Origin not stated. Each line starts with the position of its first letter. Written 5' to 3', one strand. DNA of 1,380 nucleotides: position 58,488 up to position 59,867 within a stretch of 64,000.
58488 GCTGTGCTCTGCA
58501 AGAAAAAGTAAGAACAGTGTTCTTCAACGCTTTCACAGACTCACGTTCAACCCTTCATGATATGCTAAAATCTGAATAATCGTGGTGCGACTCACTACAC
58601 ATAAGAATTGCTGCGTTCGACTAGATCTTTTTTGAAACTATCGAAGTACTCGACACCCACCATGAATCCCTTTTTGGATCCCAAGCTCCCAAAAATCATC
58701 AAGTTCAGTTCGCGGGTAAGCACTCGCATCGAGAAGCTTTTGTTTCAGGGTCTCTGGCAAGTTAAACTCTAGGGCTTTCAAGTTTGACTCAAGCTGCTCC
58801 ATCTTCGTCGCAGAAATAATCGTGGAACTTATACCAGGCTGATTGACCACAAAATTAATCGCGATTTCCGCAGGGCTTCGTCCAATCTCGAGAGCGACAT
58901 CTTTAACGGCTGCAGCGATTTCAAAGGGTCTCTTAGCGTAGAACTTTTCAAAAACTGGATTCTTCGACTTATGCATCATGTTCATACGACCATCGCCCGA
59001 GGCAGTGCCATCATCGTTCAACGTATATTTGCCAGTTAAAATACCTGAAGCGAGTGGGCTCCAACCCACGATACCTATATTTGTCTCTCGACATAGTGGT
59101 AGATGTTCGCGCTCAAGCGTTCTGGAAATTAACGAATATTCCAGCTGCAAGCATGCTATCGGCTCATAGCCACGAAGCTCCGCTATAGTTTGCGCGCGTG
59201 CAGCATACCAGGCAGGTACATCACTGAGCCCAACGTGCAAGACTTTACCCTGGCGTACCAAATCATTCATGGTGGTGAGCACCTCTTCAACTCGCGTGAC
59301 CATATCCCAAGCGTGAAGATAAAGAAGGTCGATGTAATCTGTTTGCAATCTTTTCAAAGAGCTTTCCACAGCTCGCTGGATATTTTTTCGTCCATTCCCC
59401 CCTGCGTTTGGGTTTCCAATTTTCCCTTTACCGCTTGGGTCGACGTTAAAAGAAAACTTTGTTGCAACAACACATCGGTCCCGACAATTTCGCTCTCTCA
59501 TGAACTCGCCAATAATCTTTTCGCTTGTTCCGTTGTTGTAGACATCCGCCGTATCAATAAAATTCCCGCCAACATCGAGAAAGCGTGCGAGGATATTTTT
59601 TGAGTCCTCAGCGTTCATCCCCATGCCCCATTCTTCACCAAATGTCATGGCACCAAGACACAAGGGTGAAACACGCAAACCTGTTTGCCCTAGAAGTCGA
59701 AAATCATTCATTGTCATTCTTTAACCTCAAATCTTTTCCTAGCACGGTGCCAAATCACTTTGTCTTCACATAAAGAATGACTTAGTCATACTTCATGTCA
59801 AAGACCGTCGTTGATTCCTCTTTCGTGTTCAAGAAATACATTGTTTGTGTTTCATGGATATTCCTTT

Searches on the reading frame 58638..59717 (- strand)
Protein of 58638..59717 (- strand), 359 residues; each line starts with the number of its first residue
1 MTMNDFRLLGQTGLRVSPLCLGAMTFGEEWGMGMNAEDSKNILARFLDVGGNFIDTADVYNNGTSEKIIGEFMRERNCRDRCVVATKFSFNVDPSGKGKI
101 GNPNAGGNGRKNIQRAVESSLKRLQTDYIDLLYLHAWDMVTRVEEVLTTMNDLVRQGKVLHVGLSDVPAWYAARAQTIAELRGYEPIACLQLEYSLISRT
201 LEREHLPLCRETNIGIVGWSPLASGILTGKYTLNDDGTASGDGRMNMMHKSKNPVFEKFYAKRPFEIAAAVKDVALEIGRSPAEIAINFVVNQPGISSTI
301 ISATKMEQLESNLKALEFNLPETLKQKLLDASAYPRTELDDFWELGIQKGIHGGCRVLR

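Call 66: search_protein_families(library=pfam, proteins=[window:58638-59717:-], max_evalue=0.0001)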
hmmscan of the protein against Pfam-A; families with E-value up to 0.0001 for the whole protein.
window:58638-59717:- (359 aa): 1 family
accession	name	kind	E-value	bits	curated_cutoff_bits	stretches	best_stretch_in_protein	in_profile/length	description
PF00248.27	Aldo_ket_red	-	2.7e-74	250.3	24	1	18-322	1-280/291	Aldo/keto reductase family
